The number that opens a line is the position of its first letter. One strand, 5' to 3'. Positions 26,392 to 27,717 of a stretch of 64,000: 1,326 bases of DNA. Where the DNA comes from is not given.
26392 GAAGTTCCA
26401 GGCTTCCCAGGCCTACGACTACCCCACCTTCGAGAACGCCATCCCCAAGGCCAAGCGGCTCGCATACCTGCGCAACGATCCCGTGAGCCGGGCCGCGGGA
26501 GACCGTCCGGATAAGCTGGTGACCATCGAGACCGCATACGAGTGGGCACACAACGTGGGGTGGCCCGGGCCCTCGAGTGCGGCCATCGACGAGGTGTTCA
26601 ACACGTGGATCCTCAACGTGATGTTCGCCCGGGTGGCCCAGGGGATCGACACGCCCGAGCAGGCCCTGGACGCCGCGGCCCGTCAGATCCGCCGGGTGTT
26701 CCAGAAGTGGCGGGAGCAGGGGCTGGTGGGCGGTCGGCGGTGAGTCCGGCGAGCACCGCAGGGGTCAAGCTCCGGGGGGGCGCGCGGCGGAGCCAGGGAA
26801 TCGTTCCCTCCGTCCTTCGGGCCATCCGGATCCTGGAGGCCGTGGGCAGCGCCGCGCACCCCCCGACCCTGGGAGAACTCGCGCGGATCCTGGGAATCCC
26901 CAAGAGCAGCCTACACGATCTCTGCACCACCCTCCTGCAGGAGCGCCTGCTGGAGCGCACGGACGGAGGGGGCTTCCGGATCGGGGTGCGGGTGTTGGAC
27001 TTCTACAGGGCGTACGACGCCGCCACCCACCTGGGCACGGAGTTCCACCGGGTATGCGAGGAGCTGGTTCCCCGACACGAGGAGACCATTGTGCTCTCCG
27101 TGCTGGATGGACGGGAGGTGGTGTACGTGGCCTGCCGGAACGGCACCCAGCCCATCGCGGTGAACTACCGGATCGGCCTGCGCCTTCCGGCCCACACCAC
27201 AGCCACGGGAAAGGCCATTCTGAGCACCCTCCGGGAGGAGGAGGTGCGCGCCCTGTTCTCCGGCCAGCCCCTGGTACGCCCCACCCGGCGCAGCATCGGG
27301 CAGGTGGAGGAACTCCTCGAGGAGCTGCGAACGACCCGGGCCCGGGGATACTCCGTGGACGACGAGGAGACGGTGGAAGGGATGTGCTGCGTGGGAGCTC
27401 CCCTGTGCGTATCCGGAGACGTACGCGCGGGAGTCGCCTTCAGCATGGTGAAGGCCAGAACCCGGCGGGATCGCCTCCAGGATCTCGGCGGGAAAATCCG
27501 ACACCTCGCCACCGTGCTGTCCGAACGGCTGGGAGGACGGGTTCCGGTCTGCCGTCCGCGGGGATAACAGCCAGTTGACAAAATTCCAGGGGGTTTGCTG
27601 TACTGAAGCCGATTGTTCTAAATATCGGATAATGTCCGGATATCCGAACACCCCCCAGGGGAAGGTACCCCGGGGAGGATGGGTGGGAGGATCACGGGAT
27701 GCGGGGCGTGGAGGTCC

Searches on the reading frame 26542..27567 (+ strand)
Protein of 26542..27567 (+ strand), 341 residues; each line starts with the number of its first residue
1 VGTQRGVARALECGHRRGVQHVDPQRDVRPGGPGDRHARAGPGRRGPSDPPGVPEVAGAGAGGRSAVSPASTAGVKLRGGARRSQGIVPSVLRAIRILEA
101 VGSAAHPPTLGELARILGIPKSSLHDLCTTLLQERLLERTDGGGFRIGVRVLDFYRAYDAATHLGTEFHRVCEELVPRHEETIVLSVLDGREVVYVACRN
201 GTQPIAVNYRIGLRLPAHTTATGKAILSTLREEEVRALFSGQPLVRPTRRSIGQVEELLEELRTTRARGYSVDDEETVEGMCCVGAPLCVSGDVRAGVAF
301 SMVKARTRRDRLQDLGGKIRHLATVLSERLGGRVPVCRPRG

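Call 33: search_protein_families(library=pfam, proteins=[window:26542-27567:+])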
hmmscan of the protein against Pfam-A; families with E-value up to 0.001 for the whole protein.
window:26542-27567:+ (341 aa): 3 families
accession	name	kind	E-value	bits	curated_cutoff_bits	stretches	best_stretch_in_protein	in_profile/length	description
PF01614.24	IclR_C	-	5.6e-34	117.6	24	1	162-327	7-173/174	Bacterial transcriptional regulator IclR C-terminal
PF09339.16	HTH_IclR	-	1.3e-12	47.7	22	1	90-140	1-51/52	IclR helix-turn-helix domain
PF12802.13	MarR_2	-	5e-07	30.2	27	1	94-141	7-54/61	MarR family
